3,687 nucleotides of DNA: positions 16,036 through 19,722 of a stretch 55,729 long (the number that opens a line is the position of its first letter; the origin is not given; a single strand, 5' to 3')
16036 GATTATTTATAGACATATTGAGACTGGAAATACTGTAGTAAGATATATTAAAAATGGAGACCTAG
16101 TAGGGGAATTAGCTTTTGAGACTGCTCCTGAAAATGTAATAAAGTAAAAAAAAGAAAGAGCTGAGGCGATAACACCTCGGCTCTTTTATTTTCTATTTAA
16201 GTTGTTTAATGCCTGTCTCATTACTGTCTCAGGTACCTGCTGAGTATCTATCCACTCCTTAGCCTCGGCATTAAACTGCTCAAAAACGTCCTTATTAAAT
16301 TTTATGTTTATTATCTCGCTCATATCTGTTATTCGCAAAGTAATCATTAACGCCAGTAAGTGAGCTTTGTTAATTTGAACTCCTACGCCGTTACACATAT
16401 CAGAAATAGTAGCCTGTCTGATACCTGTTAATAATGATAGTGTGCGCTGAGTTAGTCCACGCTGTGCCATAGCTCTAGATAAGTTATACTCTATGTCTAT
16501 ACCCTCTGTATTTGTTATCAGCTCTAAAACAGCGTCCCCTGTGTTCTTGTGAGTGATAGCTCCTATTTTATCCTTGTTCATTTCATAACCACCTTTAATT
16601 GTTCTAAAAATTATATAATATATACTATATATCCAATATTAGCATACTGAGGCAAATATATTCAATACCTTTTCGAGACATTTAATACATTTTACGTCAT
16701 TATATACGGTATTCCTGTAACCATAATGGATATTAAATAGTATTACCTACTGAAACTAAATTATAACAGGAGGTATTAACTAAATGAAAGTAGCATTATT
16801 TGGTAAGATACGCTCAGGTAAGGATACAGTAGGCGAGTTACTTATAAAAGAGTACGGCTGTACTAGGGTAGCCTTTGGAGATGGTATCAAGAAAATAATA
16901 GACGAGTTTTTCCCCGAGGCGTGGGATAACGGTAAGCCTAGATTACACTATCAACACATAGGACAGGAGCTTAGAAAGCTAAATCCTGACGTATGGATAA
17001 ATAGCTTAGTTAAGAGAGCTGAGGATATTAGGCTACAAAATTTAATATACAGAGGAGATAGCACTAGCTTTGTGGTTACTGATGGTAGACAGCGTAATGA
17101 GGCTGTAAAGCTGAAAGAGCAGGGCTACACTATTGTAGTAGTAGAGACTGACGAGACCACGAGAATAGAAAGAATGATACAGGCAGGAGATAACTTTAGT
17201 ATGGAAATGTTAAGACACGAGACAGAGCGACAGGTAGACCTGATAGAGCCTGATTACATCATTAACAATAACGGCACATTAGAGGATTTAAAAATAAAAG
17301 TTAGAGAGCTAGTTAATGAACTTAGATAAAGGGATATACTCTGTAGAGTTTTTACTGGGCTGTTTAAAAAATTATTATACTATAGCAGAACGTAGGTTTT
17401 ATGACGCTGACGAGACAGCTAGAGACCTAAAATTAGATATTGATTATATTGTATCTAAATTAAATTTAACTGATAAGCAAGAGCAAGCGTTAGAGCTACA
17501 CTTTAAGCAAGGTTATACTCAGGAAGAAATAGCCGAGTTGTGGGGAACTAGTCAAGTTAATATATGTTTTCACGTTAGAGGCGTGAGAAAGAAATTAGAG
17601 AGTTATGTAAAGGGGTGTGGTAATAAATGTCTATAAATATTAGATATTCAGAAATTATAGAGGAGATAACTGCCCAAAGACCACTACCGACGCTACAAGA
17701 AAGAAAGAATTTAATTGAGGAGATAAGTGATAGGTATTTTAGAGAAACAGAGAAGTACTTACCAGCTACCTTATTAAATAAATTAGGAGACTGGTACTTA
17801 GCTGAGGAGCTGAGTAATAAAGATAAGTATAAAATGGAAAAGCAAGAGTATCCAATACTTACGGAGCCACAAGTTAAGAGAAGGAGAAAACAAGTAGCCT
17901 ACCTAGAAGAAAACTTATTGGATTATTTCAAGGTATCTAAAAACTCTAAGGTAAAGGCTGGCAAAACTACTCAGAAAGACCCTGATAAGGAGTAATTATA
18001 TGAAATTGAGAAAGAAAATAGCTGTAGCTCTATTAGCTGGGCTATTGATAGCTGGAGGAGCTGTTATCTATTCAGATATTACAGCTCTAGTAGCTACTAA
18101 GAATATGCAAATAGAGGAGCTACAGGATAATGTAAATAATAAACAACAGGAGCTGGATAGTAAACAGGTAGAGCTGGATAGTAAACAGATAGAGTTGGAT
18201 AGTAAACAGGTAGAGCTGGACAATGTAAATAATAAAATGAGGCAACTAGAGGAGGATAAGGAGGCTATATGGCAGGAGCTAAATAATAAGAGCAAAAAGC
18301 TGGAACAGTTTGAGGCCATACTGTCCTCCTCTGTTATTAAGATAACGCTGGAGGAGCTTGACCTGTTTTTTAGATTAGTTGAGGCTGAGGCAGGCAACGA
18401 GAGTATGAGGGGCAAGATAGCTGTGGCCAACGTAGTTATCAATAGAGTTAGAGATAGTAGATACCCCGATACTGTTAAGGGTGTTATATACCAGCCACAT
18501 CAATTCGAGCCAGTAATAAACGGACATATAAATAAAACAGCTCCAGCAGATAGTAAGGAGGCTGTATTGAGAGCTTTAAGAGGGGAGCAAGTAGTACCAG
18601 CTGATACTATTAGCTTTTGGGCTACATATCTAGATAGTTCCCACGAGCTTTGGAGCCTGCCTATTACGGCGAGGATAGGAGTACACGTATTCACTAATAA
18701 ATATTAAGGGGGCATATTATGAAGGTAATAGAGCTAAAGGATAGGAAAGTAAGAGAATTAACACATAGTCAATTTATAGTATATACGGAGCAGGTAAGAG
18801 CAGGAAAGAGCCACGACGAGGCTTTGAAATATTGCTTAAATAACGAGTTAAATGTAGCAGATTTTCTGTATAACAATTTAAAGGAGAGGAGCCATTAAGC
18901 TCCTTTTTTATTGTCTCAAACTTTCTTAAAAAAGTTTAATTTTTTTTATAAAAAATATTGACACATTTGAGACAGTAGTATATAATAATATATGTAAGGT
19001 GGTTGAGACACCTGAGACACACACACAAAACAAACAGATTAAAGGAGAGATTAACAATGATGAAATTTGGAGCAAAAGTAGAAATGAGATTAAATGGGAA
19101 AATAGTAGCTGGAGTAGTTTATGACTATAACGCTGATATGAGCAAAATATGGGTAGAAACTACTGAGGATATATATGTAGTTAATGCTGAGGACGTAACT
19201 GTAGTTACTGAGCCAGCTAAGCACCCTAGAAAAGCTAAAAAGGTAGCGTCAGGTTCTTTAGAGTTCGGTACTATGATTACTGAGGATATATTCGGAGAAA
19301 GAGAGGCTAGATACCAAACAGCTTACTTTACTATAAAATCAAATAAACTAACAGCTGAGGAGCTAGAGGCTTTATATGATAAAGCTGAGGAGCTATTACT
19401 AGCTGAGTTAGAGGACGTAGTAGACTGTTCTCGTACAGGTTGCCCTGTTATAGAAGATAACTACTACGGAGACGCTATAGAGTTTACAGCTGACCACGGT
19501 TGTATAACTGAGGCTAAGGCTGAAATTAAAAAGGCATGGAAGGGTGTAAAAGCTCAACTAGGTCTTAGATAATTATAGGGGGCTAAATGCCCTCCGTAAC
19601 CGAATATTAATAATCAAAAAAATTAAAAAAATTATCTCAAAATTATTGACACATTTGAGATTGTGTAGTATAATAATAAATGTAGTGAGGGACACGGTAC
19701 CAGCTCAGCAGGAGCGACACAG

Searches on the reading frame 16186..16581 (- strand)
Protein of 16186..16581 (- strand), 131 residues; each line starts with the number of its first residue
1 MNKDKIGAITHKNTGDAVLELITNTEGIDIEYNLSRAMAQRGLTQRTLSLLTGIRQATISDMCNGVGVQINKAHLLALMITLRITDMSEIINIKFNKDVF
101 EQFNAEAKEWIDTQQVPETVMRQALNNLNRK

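Call 65: search_protein_families(library=pfam, proteins=[window:16186-16581:-], max_evalue=0.01)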
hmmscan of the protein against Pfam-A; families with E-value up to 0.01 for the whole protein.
window:16186-16581:- (131 aa): 2 families
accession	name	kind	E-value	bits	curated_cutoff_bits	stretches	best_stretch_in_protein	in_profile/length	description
PF13443.12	HTH_26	-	1.2e-06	29.1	22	1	33-93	1-60/63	Cro/C1-type HTH DNA-binding domain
PF01381.28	HTH_3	-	3.6e-06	27.4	23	1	36-83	3-49/55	Helix-turn-helix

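Call 66: search_protein_families(library=phrogs, proteins=[window:16186-16581:-], max_evalue=0.001)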
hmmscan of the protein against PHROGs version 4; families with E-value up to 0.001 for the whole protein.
window:16186-16581:- (131 aa): 2 families
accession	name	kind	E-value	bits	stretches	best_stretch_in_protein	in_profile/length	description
phrog_3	-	transcription regulation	1e-05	26.5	1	29-112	88-180/430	transcriptional repressor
phrog_6831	-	transcription regulation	0.00053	20.9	1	37-66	13-42/68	transcriptional regulator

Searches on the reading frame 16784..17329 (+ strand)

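Call 9: search_protein_families(library=phrogs, proteins=[window:16784-17329:+], max_evalue=0.001)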
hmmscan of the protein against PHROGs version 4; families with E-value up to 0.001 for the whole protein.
window:16784-17329:+ (181 aa): 3 families
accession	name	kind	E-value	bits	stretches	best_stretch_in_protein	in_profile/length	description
phrog_139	-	other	5e-46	158.7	1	1-180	84-263/342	deoxynucleoside monophosphate kinase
phrog_1815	-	other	6e-06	27.6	0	109-177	108-178/197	guanylate kinase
phrog_38514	-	unknown function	0.00099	19.9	0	154-179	315-340/348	-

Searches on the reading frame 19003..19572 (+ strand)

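Call 65: search_protein_families(library=pfam, proteins=[window:19003-19572:+], max_evalue=0.01)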
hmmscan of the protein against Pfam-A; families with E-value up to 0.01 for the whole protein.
window:19003-19572:+ (189 aa): 0 families

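Call 66: search_protein_families(library=phrogs, proteins=[window:19003-19572:+], max_evalue=0.001)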
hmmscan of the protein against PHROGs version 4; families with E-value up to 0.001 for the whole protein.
window:19003-19572:+ (189 aa): 1 family
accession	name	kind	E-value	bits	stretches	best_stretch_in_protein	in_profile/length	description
phrog_2236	-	unknown function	2.7e-05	25.5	1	20-83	10-69/181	-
